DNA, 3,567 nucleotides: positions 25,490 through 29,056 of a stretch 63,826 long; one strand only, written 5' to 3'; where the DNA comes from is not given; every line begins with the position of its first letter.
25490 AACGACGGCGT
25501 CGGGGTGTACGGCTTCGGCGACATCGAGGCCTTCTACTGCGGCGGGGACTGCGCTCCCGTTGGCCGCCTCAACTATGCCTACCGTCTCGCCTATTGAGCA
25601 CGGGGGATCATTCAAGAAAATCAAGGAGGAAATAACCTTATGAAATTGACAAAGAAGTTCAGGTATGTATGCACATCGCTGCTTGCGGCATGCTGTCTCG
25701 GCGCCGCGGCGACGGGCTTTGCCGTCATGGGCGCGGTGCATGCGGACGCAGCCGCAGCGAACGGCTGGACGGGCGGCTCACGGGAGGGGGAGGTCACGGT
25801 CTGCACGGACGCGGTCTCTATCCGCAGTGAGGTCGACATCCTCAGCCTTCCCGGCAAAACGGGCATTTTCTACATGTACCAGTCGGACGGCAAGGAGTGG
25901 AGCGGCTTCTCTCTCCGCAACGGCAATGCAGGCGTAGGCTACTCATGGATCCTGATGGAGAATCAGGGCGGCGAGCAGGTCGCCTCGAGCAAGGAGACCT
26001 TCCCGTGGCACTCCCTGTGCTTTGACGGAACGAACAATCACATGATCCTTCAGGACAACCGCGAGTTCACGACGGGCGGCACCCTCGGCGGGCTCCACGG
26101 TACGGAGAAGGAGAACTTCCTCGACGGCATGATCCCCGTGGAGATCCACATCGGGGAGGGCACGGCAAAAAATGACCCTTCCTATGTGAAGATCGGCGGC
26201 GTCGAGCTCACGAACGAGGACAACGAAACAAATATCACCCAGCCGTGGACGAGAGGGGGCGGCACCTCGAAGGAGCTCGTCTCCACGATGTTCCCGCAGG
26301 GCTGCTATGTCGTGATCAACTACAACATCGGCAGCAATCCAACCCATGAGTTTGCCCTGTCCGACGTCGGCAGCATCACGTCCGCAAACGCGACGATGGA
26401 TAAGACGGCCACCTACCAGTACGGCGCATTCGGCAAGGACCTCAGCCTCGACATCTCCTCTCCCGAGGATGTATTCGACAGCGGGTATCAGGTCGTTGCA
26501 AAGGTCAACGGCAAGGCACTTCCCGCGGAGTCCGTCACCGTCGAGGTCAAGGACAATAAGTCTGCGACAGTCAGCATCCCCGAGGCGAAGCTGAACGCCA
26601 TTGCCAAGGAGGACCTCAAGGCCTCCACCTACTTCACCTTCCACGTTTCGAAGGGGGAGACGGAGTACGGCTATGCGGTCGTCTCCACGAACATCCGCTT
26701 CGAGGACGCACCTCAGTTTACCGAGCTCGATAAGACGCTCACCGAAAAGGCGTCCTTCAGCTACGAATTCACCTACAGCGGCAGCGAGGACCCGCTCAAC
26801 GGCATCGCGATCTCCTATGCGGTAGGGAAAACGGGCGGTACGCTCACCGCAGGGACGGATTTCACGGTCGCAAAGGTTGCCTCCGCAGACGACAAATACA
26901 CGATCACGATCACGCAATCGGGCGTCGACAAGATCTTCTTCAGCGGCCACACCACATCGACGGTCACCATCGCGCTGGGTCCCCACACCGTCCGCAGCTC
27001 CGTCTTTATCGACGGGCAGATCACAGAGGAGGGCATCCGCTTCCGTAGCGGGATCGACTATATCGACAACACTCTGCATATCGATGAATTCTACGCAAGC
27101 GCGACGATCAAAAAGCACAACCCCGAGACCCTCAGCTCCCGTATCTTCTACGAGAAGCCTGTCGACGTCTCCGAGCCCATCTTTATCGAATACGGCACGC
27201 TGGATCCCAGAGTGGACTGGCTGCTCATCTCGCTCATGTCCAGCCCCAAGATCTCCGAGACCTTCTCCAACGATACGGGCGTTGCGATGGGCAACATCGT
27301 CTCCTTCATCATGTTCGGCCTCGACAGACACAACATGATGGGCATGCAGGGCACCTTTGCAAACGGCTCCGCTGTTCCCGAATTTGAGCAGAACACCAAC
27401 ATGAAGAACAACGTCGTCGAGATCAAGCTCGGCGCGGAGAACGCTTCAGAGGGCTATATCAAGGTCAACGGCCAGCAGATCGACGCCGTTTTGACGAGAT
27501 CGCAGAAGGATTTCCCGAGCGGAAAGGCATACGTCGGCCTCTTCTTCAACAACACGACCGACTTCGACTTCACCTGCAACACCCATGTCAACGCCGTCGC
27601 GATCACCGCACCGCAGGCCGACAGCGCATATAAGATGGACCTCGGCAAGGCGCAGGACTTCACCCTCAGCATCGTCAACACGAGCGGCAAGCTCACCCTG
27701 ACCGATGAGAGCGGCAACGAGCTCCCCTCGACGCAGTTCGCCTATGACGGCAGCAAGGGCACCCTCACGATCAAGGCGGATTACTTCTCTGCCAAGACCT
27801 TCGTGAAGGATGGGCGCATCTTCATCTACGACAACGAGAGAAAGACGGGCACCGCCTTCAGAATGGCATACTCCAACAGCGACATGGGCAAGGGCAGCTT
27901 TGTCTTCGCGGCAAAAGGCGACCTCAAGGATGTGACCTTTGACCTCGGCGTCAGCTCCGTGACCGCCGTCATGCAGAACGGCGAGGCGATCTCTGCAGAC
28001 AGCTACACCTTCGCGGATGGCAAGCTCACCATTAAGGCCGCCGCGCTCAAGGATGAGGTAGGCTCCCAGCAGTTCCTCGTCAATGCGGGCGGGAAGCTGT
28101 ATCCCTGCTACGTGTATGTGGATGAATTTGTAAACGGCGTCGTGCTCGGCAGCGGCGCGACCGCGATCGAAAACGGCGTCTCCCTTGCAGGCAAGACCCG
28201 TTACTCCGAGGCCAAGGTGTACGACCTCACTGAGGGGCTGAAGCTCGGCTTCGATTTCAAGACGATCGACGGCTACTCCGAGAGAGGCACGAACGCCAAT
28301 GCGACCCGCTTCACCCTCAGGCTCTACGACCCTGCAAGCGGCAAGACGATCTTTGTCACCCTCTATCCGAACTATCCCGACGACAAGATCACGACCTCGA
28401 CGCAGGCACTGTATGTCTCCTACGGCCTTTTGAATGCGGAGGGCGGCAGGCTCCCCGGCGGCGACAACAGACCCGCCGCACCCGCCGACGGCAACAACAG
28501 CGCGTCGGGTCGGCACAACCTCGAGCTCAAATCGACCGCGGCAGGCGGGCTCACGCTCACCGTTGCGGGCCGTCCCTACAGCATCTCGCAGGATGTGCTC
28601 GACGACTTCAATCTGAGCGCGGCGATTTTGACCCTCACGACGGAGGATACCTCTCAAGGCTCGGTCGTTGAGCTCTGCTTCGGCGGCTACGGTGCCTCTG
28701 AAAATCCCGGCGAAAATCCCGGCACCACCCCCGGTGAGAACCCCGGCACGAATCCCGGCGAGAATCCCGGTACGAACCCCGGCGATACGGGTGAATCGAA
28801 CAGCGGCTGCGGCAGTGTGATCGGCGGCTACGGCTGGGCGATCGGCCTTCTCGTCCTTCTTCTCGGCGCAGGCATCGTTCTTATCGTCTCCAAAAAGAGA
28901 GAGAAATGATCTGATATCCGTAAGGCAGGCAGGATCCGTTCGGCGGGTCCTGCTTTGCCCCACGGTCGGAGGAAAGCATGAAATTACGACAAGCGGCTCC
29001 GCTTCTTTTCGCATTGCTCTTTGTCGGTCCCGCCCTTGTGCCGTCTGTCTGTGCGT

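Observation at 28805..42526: Shared Cys-containing C-terminal tripartite tail on four surface proteins: candidate dedicated sorting signal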

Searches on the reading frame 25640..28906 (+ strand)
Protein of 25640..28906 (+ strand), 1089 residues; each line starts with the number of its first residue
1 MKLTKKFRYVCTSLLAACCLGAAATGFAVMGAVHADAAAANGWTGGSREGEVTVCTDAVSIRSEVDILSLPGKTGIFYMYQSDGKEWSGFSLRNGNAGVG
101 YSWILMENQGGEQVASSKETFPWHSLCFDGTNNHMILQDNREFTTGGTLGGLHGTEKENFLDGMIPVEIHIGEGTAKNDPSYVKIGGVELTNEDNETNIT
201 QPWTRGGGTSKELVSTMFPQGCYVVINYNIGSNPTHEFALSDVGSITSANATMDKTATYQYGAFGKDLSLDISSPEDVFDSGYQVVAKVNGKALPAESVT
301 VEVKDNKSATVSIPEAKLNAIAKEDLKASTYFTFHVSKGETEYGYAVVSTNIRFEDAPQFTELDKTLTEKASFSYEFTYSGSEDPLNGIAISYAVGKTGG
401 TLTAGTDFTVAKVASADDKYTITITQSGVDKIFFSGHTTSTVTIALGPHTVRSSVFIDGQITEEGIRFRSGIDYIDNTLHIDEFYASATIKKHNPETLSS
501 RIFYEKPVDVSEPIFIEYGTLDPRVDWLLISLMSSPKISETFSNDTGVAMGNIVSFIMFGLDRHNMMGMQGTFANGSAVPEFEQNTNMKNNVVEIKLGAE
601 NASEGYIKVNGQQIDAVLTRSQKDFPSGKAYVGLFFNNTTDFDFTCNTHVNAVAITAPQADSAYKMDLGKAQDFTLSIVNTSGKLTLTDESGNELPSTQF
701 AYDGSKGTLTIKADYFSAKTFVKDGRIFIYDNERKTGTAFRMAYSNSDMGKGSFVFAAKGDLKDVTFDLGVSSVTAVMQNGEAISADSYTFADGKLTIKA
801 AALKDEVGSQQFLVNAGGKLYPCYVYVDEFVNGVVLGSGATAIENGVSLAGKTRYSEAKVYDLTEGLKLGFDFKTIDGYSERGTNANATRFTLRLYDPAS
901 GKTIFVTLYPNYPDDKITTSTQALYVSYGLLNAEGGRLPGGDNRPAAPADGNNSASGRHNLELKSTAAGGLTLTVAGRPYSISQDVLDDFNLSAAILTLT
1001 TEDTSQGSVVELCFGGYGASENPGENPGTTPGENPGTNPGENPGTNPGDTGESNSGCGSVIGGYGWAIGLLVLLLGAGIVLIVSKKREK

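Call 6: search_protein_families(library=ncbifam, proteins=[window:25640-28906:+], max_evalue=10)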
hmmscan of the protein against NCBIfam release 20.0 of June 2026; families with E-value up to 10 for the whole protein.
window:25640-28906:+ (1089 aa): 1 family
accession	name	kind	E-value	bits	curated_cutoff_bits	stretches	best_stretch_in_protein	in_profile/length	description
NF007242.0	PRK09681.1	equivalog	0.15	11.1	561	1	284-364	191-272/319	type II secretion system protein GspC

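Call 7: search_protein_families(library=pfam, proteins=[window:25640-28906:+], max_evalue=0.01)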
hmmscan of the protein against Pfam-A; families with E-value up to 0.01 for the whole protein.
window:25640-28906:+ (1089 aa): 1 family
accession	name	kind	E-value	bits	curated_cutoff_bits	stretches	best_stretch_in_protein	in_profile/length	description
PF07550.17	Shr-like_HID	-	5.1e-06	27.3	22.3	1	771-818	25-71/82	Heme-binding protein Shr-like, Hb-interacting domain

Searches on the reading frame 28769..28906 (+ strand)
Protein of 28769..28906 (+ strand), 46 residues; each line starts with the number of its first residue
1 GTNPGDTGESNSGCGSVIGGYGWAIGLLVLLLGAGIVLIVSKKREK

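Call 30: find_homologous_proteins(query=A3, max_evalue=10)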
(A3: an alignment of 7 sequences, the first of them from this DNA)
Query A3 (7 sequences) (46 aa, profile of the alignment): 26 proteins with E <= 10 among 1466 candidates.
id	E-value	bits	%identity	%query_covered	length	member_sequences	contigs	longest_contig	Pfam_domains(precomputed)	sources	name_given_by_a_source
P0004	1.4e-7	49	43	80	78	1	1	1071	-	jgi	-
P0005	6.3e-2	31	-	-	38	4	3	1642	-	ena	-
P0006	8.1e-2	31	46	76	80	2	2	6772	-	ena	-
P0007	1.8e-1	29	-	-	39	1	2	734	-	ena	-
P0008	2.0e-1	29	-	-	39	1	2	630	-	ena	-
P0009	2.3e-1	29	41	59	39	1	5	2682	-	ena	-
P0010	2.3e-1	29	50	74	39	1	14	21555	-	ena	-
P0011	2.5e-1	29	-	-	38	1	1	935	-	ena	-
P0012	6.5e-1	28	34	83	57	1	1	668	-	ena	-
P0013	1.2e+0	27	36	78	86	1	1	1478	-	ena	-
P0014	1.3e+0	27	47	78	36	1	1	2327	-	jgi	jgi:hypothetical protein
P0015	1.3e+0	27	-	-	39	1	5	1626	-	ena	-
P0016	1.3e+0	27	-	-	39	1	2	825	-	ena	-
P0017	1.5e+0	26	-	-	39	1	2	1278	-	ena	-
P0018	1.5e+0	26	-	-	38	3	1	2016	-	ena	-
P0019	1.8e+0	26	-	-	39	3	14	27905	-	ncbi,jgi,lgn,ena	jgi:hypothetical protein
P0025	7.1e+0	24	47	41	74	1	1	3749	-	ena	-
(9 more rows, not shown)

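Call 33: find_encoding_contigs(protein=P0019, flank=10000, max_places=5)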
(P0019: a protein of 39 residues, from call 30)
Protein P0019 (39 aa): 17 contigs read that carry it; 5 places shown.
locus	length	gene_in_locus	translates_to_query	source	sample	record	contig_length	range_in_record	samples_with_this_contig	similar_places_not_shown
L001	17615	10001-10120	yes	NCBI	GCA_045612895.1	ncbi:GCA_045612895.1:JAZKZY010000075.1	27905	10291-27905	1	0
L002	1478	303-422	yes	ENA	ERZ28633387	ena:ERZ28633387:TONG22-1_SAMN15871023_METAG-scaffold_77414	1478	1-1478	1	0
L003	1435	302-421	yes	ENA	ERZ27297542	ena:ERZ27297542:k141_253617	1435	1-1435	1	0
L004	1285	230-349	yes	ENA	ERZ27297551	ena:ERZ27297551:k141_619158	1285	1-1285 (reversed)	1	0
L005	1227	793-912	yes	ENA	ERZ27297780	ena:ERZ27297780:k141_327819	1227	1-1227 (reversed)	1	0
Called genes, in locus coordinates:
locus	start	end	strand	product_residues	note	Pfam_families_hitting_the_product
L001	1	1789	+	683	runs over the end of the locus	PF08531:Bac_rhamnosid_N, PF05592:Bac_rhamnosid, PF17389:Bac_rhamnosid6H, PF17390:Bac_rhamnosid_C (weak)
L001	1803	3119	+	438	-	PF01408:GFO_IDH_MocA, PF22725:GFO_IDH_MocA_C3 (weak), PF02894:GFO_IDH_MocA_C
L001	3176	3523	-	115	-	-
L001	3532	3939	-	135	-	-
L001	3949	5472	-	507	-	PF07556:DUF1538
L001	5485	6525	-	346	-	PF01263:Aldose_epim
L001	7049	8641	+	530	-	PF01235:Na_Ala_symp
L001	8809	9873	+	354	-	PF01063:Aminotran_4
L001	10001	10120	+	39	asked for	-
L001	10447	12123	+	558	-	PF00682:HMGL-like, PF22615:IPMS_D2, PF08502:LeuA_dimer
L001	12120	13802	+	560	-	PF02776:TPP_enzyme_N, PF00205:TPP_enzyme_M, PF02775:TPP_enzyme_C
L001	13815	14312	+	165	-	PF01842:ACT, PF22629:ACT_AHAS_ss, PF13710:ACT_5, PF10369:ALS_ss_C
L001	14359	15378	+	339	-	PF02826:2-Hacid_dh_C (weak), PF03446:NAD_binding_2 (weak), PF03807:F420_oxidored, PF07991:KARI_N, PF01450:KARI_C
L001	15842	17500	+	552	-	PF00920:ILVD_EDD_N, PF24877:ILV_EDD_C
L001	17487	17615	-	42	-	?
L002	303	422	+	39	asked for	-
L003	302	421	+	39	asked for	-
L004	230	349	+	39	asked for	-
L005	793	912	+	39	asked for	-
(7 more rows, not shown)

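Call 61: find_encoding_contigs(protein=P0025, flank=10000, max_places=4)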
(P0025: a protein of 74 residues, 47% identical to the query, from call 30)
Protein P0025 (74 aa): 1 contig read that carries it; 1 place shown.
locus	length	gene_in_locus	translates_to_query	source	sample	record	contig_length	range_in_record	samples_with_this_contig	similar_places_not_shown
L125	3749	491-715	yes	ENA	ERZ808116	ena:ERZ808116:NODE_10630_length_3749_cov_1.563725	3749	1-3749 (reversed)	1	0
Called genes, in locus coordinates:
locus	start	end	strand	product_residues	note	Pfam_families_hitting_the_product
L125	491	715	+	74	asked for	-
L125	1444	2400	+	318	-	PF13472:Lipase_GDSL_2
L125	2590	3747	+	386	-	?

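Call 62: find_encoding_contigs(protein=P0006, flank=10000, max_places=4)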
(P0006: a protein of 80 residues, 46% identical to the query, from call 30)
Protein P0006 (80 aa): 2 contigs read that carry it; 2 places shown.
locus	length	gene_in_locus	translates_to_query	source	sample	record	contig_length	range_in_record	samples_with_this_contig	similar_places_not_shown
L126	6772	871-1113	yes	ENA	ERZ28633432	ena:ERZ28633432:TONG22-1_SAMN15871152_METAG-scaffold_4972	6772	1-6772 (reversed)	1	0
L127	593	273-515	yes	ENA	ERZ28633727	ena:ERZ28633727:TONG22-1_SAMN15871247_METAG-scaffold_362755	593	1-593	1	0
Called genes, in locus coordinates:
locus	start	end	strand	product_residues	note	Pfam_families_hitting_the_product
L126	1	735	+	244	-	?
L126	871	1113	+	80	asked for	-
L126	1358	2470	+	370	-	PF00149:Metallophos, PF12850:Metallophos_2 (weak)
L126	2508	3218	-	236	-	PF06283:ThuA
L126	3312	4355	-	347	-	PF13936:HTH_38, PF00665:rve (weak)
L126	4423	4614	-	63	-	PF10723:RepB-RCR_reg (weak)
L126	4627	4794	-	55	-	-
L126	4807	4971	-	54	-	-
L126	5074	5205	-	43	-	-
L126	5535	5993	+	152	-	PF08797:HIRAN (weak)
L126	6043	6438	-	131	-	-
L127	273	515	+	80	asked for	-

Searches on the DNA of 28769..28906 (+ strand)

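Call 60: search_rna_families(source=L001, start=9700, end=10600, threshold=evalue, max_evalue=1)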
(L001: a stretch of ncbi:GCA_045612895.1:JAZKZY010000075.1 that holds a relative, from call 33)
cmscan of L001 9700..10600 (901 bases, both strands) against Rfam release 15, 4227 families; matches with E-value up to 1: 1.
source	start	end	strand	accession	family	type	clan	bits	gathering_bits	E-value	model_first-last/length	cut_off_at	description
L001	10152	10385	+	RF00230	T-box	Cis-reg; leader;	-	93.8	93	4.3e-21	1-219/219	no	T-box leader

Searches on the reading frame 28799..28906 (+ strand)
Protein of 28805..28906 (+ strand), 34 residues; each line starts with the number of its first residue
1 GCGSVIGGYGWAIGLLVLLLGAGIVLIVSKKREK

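Call 6: search_protein_families(library=ncbifam, proteins=[window:28805-28906:+], max_evalue=10)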
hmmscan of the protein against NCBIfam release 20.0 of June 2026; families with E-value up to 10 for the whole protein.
seq(34 aa): 3 families
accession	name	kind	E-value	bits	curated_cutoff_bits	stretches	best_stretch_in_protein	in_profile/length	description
NF058670.1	sorting_LPXTATN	domain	0.032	14.5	32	1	12-31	13-32/32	LPxTATN C-terminal sorting signal domain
TIGR01167.1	LPXTG_anchor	domain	0.75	10.6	15.9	1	13-32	16-33/34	LPXTG cell wall anchor domain-containing protein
NF033846.1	Rumino_NPXTG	domain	2.3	8.7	23.5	1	12-32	9-29/30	NPXTG-anchored protein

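Call 25: search_protein_representatives(alignment_id=A1)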
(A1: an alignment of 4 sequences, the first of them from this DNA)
Query: 4 sequences, 36 profile positions. Proteins with E-value up to 0.001 (for the whole library): 3; up to 1e-10: 0; up to 1e-30: 0. The best 3 are listed.
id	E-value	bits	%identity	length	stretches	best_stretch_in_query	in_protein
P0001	1.8e-05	40.9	-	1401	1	1-35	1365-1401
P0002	1.8e-04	37.7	-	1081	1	1-33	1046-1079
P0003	4.9e-04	36.3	-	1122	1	1-35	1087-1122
